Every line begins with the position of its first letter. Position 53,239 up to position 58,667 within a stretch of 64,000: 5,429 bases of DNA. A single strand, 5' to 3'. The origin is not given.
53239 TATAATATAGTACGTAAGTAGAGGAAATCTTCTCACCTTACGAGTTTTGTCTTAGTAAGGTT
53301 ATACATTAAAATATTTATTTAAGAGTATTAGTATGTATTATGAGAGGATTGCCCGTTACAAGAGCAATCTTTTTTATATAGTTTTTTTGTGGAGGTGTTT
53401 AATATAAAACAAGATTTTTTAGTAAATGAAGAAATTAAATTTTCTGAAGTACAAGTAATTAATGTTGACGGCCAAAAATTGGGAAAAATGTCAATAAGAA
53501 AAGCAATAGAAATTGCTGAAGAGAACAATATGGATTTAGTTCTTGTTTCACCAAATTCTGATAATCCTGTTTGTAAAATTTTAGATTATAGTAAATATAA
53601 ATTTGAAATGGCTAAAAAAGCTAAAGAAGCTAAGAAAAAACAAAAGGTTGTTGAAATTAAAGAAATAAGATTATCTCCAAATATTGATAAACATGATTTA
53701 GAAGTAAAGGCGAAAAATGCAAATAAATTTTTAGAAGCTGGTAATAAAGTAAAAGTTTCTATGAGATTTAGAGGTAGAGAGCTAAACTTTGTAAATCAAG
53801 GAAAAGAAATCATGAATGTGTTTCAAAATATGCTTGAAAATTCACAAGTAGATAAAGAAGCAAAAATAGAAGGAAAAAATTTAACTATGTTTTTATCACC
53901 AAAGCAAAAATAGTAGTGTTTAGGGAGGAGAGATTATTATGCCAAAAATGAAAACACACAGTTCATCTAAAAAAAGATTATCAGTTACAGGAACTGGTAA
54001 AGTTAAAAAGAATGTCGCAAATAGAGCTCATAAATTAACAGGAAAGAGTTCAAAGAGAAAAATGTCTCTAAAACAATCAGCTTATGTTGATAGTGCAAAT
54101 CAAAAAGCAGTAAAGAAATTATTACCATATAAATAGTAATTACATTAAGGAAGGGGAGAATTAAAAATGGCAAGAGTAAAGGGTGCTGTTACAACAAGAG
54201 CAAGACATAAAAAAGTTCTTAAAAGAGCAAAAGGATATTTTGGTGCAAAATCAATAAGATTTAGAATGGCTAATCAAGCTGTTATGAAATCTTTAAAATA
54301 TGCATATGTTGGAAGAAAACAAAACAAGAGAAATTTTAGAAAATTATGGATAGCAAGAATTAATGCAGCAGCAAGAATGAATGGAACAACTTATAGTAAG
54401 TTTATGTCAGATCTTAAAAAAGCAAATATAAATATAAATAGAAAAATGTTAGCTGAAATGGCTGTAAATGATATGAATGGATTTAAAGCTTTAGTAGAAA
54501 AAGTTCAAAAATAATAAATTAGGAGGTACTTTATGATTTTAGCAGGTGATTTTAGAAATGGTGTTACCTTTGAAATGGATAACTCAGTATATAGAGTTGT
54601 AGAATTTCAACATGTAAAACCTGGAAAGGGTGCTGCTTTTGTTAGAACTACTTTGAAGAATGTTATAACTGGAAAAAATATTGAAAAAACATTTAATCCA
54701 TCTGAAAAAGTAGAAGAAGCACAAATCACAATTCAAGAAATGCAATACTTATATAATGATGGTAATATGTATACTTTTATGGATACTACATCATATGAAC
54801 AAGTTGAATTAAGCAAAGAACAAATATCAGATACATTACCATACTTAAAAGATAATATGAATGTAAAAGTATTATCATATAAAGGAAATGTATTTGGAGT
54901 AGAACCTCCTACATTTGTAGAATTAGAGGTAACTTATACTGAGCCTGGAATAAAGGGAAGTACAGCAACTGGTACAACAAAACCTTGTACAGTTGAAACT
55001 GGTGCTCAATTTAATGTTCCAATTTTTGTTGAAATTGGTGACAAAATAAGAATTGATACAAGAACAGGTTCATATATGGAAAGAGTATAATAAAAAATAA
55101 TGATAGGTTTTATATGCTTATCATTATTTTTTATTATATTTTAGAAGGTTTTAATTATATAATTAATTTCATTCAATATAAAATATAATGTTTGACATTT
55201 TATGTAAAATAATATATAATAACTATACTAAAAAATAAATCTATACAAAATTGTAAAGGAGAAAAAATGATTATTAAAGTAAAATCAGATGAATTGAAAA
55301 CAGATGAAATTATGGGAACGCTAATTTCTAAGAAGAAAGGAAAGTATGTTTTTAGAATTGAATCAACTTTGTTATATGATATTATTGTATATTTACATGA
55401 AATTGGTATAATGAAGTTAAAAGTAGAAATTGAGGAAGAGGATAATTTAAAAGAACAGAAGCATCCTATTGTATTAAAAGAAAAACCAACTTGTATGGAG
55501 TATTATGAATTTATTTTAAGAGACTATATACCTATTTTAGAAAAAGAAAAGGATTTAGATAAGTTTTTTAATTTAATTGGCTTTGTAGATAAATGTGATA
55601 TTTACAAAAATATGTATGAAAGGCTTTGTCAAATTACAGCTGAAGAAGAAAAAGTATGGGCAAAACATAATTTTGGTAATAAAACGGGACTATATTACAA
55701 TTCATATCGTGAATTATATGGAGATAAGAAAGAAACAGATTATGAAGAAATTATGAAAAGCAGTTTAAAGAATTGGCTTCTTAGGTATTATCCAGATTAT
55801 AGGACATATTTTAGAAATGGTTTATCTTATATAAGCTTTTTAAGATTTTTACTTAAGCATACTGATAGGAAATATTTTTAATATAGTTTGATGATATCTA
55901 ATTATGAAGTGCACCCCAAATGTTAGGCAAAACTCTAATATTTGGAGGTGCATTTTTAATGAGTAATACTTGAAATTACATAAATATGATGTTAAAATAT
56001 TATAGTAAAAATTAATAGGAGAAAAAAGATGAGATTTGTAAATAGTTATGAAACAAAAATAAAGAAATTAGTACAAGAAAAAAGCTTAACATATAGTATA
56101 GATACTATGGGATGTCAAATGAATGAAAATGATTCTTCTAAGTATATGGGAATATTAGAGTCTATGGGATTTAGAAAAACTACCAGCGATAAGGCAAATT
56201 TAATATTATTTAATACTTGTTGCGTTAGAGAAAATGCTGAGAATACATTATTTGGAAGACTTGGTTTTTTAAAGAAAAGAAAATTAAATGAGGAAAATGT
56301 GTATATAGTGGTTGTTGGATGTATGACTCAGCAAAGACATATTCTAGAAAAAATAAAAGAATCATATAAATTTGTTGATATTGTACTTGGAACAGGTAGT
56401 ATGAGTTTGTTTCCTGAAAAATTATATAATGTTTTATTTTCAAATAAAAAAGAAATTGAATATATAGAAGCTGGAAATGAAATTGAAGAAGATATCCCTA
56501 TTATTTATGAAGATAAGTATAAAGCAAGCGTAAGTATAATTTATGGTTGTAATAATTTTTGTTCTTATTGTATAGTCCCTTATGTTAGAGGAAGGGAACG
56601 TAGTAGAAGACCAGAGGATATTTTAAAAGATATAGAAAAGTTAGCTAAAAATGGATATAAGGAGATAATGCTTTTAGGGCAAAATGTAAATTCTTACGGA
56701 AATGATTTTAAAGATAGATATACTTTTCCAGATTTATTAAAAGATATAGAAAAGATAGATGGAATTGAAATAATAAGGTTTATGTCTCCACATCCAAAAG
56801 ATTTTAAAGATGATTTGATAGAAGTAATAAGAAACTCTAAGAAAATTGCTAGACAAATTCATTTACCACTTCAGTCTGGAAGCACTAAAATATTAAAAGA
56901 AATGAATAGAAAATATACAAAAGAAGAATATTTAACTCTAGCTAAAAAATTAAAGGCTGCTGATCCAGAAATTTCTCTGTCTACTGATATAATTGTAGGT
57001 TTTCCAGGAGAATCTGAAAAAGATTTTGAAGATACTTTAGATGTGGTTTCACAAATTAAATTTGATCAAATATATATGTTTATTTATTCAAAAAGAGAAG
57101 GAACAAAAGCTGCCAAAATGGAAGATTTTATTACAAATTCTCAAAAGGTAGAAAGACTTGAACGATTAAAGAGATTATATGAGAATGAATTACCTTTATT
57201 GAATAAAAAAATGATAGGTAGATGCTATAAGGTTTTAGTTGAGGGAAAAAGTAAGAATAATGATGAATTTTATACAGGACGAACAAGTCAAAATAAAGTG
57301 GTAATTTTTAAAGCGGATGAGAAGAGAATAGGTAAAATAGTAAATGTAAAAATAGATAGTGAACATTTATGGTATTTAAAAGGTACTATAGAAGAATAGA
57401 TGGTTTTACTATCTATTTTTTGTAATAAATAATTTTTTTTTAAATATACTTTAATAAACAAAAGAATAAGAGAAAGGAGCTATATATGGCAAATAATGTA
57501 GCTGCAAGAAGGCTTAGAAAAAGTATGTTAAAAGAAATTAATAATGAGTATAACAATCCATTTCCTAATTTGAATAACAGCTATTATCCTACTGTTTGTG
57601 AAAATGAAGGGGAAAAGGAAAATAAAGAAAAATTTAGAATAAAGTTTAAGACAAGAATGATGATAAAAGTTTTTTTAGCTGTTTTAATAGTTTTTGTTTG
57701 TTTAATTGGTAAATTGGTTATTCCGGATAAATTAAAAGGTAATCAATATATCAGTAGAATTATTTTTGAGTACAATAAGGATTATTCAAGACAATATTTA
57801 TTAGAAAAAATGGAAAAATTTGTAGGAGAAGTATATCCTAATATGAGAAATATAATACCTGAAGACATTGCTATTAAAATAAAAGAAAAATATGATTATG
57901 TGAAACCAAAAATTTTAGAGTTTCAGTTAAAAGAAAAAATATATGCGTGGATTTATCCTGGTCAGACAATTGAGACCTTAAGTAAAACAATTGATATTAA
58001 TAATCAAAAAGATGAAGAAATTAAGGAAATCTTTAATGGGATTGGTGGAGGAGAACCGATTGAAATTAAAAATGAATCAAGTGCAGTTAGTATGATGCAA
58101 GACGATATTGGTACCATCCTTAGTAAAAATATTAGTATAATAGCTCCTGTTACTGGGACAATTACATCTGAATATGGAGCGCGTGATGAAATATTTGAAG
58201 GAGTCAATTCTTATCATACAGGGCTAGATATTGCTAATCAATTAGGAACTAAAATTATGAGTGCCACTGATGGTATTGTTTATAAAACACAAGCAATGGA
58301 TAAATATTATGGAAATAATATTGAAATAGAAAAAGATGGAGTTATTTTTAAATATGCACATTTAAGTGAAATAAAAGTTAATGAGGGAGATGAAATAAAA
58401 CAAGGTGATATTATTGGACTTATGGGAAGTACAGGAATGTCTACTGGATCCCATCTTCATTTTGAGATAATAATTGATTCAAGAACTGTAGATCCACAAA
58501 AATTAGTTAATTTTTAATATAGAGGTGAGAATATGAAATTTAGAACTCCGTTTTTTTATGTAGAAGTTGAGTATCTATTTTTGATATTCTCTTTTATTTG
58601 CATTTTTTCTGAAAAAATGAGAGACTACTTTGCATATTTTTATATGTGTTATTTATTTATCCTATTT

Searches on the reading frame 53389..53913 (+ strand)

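Call 99: search_protein_families(library=ncbifam, proteins=[window:53389-53913:+], max_evalue=0.00001)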
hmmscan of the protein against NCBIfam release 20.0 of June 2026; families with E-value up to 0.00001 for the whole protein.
window:53389-53913:+ (174 aa): 1 family
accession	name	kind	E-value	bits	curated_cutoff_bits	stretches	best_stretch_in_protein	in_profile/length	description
TIGR00168.2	infC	equivalog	4.8e-60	202.2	60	1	9-174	4-170/170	translation initiation factor IF-3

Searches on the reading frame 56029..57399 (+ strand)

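Call 99: search_protein_families(library=ncbifam, proteins=[window:56029-57399:+], max_evalue=0.00001)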
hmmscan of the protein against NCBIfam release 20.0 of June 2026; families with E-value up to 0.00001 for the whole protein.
window:56029-57399:+ (456 aa): 17 families
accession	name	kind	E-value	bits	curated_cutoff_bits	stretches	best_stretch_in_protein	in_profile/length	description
TIGR01574.1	miaB-methiolase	equivalog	1.1e-153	512.4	355.3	1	22-454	2-436/437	tRNA (N6-isopentenyl adenosine(37)-C2)-methylthiotransferase MiaB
TIGR00089.1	TIGR00089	subfamily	5.7e-145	483.4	251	1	21-452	1-429/429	MiaB/RimO family radical SAM methylthiotransferase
NF010916.0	PRK14336.1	equivalog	4e-102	342.1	606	1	22-454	4-412/418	tRNA (N6-isopentenyl adenosine(37)-C2)-methylthiotransferase MiaB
TIGR01579.1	MiaB-like-C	equivalog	2.5e-100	336.6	357.05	1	24-442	1-416/416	tRNA (N(6)-L-threonylcarbamoyladenosine(37)-C(2))-methylthiotransferase MtaB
TIGR01125.1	TIGR01125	equivalog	7e-79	265.9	356.95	1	24-445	4-425/432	30S ribosomal protein S12 methylthiotransferase RimO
TIGR01578.1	MiaB-like-B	hypoth_equivalog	1.4e-77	261.2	314.7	1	24-453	4-419/421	tRNA (N(6)-L-threonylcarbamoyladenosine(37)-C(2))-methylthiotransferase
TIGR04014.1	B12_SAM_MJ_0865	equivalog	4.2e-23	81.8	360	1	171-377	166-367/434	methyl-coenzyme M reductase glutamine C-methyltransferase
TIGR04013.1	B12_SAM_MJ_1487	hypoth_equivalog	9.7e-21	74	251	1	146-372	132-364/382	TIGR04013 family B12-binding domain/radical SAM domain-containing protein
TIGR04479.1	bcpD_PhpK_rSAM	subfamily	3.8e-17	61.9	600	1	171-346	247-412/504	PhpK family radical SAM P-methyltransferase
TIGR04072.2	rSAM_ladder_B12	equivalog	1.6e-14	53.4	360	1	167-366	182-376/443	lipid biosynthesis B12-binding/radical SAM protein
TIGR01212.1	TIGR01212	equivalog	1.1e-09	37.9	180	1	253-364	115-226/302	tRNA modification radical SAM protein MnmL/YtqA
NF053742.1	LipS1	equivalog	2.1e-08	34.1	230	1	168-387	10-216/268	LipS1 family lipoyl synthase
NF038361.1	rSAM_Sden_1168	equivalog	4.6e-08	32.1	575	1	172-357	289-465/560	Sden_1168 family B12-binding radical SAM P-methyltransferase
TIGR03471.1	HpnJ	equivalog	4.9e-07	29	577.6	1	171-396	203-421/472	hopanoid biosynthesis associated radical SAM protein HpnJ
NF004884.0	PRK06245.1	equivalog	2e-06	26.9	209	1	167-352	18-208/340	7,8-didemethyl-8-hydroxy-5-deazariboflavin synthase subunit CofG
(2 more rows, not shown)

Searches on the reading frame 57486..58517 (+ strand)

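Call 99: search_protein_families(library=ncbifam, proteins=[window:57486-58517:+], max_evalue=0.00001)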
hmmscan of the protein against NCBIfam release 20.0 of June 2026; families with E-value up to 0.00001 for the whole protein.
window:57486-58517:+ (343 aa): 13 families
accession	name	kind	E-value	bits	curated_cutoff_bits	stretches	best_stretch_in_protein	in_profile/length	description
NF052530.1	Heli_ShapePgp3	exception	2.5e-29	102.2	300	1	194-341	117-264/270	peptidoglycan metallopeptidase Pgp3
NF052336.1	PdgHdaseHSB100310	equivalog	2.7e-20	73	500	1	218-331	35-144/316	peptidoglycan hydrolase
NF053825.1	PdgNdpepShyA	equivalog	2e-19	69.6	700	1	239-338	291-390/425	peptidoglycan DD-endopeptidase ShyA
NF053824.1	PdgNdpepShyC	equivalog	2.7e-19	69.4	700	1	238-332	290-384/429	peptidoglycan DD-endopeptidase ShyC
NF008652.0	PRK11649.1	equivalog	7.4e-18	64.5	341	1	239-337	308-406/439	murein DD-endopeptidase MepM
NF052529.1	PG_M23_Pgp6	exception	4.6e-17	61.8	600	1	241-339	332-430/452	peptidoglycan metallopeptidase Pgp6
NF053738.1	S2SprSpoIIQBc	equivalog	1.7e-15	57.3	250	1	243-342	121-224/232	stage II sporulation protein SpoIIQ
NF050804.1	CellDivDipMCaul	equivalog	2.1e-14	53.2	900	1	220-329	509-614/634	cell division endopeptidase DipM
NF040883.1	amid_act_ActS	equivalog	7.3e-14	51.6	375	1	221-340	120-232/242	amidase activator ActS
NF008123.1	PRK10871.1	equivalog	3.6e-13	49.7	311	1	237-339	258-360/365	murein hydrolase activator NlpD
NF041208.1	celldiv_DipM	equivalog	4.9e-12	45.8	740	1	220-341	300-417/419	cell division endopeptidase DipM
NF008644.1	PRK11637.1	equivalog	3e-06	26.5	270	1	218-339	264-381/385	murein hydrolase activator EnvC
NF047755.1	LIC_10271_M23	exception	4.2e-06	26.6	180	1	244-338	117-206/207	LIC_10271 family cell wall hydrolase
